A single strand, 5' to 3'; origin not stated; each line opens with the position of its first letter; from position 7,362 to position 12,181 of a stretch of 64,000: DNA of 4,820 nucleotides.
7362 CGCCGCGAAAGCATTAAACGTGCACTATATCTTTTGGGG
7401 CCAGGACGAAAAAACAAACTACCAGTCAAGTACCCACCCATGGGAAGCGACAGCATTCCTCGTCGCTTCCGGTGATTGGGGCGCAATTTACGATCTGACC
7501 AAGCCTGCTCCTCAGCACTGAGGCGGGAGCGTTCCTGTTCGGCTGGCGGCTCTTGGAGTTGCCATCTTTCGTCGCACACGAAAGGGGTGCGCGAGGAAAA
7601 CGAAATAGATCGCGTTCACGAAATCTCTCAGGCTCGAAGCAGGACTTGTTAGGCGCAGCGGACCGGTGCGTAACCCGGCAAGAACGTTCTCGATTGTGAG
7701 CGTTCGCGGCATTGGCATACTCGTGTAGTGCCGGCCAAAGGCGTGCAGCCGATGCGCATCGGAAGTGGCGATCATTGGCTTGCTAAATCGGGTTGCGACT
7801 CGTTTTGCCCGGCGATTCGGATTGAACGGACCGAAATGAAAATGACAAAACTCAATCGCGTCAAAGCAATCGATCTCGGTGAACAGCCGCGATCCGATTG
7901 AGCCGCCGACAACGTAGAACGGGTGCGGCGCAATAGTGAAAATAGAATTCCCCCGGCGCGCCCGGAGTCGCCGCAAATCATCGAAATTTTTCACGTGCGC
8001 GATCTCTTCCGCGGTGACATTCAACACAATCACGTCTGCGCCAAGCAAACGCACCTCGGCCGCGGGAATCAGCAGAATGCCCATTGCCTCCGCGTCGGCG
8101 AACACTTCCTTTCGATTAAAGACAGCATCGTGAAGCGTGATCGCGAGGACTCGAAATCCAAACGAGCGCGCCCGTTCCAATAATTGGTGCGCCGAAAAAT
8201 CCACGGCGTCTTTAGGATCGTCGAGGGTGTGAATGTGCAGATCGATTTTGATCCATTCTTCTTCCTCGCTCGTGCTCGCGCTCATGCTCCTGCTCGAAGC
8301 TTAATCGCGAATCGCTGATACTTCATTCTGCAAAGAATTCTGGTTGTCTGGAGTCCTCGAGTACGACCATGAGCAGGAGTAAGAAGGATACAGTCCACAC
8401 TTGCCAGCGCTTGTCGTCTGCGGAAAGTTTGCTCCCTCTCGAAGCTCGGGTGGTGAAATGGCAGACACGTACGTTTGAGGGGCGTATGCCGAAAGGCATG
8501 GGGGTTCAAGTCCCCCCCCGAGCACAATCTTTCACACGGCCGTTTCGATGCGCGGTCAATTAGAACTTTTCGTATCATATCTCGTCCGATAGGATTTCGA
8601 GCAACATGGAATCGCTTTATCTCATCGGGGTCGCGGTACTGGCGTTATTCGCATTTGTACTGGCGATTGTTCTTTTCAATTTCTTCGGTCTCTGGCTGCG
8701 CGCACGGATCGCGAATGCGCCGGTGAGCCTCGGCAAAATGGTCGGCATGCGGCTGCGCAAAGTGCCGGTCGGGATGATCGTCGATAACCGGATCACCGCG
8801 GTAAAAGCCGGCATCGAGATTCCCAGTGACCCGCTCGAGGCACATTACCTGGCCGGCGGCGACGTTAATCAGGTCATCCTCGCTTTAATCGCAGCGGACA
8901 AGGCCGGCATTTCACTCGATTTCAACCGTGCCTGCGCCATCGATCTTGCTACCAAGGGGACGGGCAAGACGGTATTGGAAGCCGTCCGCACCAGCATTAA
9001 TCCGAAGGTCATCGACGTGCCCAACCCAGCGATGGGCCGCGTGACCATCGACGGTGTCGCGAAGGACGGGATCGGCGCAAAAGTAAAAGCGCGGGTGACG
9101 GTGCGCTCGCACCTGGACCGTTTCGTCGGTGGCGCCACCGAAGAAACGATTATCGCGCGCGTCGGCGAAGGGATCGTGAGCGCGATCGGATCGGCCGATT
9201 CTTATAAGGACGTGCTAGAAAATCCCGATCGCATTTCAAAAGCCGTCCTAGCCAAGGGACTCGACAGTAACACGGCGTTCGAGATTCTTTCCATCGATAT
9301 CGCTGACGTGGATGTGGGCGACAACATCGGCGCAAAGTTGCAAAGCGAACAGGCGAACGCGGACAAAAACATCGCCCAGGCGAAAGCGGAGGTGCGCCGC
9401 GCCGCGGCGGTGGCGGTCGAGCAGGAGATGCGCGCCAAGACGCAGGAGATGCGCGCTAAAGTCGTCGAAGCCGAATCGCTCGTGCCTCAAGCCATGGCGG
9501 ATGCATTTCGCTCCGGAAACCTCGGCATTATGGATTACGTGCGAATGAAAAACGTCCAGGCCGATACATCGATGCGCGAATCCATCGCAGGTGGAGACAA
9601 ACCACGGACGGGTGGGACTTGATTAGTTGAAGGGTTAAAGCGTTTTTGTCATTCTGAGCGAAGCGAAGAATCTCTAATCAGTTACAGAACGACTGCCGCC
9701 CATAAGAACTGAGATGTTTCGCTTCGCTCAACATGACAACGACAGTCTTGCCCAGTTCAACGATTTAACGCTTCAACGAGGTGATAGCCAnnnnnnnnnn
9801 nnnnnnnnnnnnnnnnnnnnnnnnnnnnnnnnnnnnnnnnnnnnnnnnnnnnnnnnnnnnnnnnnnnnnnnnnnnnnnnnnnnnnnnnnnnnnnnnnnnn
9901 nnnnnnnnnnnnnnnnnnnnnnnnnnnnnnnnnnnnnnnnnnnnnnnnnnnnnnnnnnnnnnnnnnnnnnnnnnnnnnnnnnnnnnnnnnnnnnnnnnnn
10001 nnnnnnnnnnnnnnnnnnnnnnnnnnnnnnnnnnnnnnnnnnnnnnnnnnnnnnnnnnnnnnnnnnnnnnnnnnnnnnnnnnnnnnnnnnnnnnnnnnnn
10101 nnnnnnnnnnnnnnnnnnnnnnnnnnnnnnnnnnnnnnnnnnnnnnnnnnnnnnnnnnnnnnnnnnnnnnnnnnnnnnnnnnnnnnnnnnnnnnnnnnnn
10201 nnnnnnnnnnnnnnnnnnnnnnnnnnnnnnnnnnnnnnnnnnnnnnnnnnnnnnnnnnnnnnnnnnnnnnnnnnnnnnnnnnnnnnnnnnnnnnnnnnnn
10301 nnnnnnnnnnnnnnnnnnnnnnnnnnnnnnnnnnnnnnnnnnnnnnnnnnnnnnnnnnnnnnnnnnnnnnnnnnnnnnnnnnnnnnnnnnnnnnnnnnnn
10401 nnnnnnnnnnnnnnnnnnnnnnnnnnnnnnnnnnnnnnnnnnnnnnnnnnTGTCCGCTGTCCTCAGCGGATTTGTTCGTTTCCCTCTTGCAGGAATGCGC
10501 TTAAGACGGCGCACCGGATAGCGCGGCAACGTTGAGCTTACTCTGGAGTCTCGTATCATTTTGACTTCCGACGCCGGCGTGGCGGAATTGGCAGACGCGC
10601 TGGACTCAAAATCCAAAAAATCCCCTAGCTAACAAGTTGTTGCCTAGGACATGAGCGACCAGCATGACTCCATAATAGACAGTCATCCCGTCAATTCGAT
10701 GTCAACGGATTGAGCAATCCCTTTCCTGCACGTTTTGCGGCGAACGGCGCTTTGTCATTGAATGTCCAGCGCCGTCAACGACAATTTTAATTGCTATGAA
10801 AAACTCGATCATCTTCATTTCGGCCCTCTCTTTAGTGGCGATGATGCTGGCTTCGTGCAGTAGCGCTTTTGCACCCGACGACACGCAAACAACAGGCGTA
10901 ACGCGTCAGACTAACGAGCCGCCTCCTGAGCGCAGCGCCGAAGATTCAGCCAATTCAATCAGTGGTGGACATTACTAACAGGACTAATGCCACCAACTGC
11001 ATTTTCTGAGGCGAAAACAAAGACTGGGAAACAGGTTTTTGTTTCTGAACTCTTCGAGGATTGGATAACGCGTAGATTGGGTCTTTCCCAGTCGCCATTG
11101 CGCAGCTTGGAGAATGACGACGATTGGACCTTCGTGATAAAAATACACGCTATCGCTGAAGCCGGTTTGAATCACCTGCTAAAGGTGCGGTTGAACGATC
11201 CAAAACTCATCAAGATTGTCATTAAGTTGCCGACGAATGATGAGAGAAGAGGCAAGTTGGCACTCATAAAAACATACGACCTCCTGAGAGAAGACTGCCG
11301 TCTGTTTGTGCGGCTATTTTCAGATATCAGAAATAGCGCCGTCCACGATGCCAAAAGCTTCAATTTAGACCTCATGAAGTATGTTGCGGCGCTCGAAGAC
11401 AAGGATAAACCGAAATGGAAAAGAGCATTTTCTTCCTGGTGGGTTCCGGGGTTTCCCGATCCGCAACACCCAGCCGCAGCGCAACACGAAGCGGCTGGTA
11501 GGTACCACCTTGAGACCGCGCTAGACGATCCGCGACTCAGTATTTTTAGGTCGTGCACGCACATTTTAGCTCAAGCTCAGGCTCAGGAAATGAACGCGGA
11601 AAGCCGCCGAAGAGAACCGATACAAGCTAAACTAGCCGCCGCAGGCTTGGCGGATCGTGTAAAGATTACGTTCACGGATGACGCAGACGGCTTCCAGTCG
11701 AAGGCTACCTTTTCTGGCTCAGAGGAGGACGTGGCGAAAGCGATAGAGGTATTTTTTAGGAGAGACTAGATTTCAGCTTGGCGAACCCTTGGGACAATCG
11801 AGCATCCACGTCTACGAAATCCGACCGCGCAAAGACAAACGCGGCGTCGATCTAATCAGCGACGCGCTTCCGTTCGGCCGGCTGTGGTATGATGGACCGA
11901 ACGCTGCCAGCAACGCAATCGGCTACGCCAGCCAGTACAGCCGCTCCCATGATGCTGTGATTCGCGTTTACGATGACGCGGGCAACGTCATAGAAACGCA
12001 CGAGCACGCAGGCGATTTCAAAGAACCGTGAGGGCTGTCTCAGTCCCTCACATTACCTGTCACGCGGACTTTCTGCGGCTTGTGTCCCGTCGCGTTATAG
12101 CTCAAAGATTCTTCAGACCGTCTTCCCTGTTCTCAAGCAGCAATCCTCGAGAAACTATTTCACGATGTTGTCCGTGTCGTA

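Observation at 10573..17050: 6.4-kb islet bounded by a 43-nt direct repeat of the 5' half of tRNA-Leu(CAA), with duplicated promoter geometry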

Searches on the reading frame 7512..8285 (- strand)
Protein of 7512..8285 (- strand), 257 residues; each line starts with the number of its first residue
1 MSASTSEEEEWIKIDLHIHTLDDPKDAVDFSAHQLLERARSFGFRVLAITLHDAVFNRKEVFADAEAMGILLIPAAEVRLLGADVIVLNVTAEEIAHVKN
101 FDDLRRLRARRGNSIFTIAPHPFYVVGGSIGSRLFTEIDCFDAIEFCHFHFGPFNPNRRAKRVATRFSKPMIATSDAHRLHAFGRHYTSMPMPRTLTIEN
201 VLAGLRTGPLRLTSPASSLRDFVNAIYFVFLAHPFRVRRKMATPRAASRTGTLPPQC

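Call 6: search_protein_families(library=pfam, proteins=[window:7512-8285:-], max_evalue=0.01)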
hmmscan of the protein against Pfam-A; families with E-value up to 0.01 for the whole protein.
window:7512-8285:- (257 aa): 2 families
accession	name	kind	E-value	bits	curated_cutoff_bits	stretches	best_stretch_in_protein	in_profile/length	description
PF13263.12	PHP_C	-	8.5e-11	41.7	21.3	1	156-208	3-54/56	PHP-associated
PF02811.25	PHP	-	0.00055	20.8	26.4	1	15-81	1-66/164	PHP domain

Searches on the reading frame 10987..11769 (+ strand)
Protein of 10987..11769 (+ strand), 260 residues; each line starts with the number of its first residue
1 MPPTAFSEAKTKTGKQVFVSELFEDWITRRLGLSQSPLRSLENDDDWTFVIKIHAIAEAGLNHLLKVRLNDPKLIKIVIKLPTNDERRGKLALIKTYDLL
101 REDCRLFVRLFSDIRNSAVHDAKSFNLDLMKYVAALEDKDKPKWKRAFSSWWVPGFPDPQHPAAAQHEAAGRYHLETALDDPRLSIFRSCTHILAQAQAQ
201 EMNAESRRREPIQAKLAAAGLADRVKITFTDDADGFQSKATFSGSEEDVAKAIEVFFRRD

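Call 6: search_protein_families(library=pfam, proteins=[window:10987-11769:+], max_evalue=0.01)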
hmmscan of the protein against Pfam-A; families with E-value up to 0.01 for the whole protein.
window:10987-11769:+ (260 aa): 1 family
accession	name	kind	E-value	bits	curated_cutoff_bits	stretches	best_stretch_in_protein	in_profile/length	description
PF11774.14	Lsr2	-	0.0069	16.4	29.6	0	222-241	2-21/58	Lsr2 dimerization domain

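Call 76: search_protein_families(library=phrogs, proteins=[window:10987-11769:+], max_evalue=0.001)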
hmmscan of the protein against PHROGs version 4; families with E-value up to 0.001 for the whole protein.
window:10987-11769:+ (260 aa): 0 families

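Call 77: search_protein_families(library=padloc, proteins=[window:10987-11769:+], max_evalue=0.001)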
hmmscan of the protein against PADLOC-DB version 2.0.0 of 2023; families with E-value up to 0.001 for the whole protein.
window:10987-11769:+ (260 aa): 0 families

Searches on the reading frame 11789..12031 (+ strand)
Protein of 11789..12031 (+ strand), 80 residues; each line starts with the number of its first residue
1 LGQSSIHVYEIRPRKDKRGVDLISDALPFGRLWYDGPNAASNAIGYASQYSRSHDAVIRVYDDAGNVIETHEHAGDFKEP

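Call 47: find_homologous_proteins(query=window:11789-12031:+, max_evalue=0.001)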
Query window:11789-12031:+ (80 aa): 7997 proteins with E <= 0.001 among 8000 candidates; the best 120 are listed.
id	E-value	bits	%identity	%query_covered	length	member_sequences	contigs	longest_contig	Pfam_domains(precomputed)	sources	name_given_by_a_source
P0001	4.7e-42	159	93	95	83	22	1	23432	-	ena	-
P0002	1.4e-41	158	90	99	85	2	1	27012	-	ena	-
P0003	2.1e-41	157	92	96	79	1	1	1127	-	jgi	jgi:hypothetical protein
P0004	2.3e-41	157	90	98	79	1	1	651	-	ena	-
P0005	2.3e-41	157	88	96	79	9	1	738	-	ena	-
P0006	3.6e-41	156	90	96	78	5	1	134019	-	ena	-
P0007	4.3e-41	156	92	93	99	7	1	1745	-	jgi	-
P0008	5.8e-41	156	88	96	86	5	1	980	-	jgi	jgi:hypothetical protein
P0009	5.8e-41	156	92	96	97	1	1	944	-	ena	-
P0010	6.3e-41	156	93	95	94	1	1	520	-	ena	-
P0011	6.7e-41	156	92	93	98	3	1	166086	-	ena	-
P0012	7.4e-41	155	88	98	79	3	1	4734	-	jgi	jgi:hypothetical protein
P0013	7.9e-41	155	92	95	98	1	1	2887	-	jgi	jgi:hypothetical protein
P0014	9.3e-41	155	91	95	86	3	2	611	-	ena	-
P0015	1.3e-40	155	95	93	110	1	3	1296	-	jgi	-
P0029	3.2e-40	153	86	100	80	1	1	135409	-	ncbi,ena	-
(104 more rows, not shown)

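Call 48: find_encoding_contigs(protein=P0029, flank=10000, max_places=3)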
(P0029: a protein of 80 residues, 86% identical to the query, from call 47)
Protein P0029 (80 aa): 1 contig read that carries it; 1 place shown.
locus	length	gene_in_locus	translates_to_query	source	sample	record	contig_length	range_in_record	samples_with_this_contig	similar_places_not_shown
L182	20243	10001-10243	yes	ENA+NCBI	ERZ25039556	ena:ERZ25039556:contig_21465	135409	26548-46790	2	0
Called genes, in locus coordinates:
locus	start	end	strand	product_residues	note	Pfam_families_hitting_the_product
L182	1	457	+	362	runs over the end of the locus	-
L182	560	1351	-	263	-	PF13365:Trypsin_2 (weak)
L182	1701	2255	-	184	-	PF13884:Peptidase_S74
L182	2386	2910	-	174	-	-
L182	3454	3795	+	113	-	-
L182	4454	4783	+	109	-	-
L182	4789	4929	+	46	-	-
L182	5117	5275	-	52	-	-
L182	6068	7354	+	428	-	PF13439:Glyco_transf_4, PF13579:Glyco_trans_4_4, PF13524:Glyco_trans_1_2 (faint), PF00534:Glycos_transf_1, PF13692:Glyco_trans_1_4, PF20706:GT4-conflict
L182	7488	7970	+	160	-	-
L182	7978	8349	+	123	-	-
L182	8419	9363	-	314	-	PF13884:Peptidase_S74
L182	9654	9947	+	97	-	-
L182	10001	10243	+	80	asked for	-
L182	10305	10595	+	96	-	-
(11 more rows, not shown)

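Call 49: find_encoding_contigs(protein=P0006, flank=10000, max_places=3)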
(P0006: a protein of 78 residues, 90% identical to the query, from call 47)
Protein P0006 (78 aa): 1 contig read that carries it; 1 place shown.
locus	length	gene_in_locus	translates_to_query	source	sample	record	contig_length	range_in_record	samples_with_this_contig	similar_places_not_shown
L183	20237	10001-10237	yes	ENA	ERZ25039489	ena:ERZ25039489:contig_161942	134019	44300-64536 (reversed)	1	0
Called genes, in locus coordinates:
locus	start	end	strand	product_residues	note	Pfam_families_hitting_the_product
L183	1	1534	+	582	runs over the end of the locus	-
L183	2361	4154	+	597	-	-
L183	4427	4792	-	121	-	-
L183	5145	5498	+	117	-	PF07883:Cupin_2 (faint)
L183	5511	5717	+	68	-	-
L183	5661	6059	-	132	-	-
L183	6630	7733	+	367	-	PF01548:DEDD_Tnp_IS110 (weak), PF02371:Transposase_20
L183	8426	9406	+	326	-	-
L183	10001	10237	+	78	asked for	-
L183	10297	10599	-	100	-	-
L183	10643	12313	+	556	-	PF00127:Copper-bind (weak)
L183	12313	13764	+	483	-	-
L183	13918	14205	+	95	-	-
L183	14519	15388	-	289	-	PF02371:Transposase_20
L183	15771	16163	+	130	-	-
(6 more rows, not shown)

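Call 76: search_protein_families(library=phrogs, proteins=[window:11789-12031:+], max_evalue=0.001)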
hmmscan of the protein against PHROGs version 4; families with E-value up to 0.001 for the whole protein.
window:11789-12031:+ (80 aa): 0 families

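Call 77: search_protein_families(library=padloc, proteins=[window:11789-12031:+], max_evalue=0.001)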
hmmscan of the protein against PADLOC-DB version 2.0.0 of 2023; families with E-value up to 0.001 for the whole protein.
window:11789-12031:+ (80 aa): 0 families
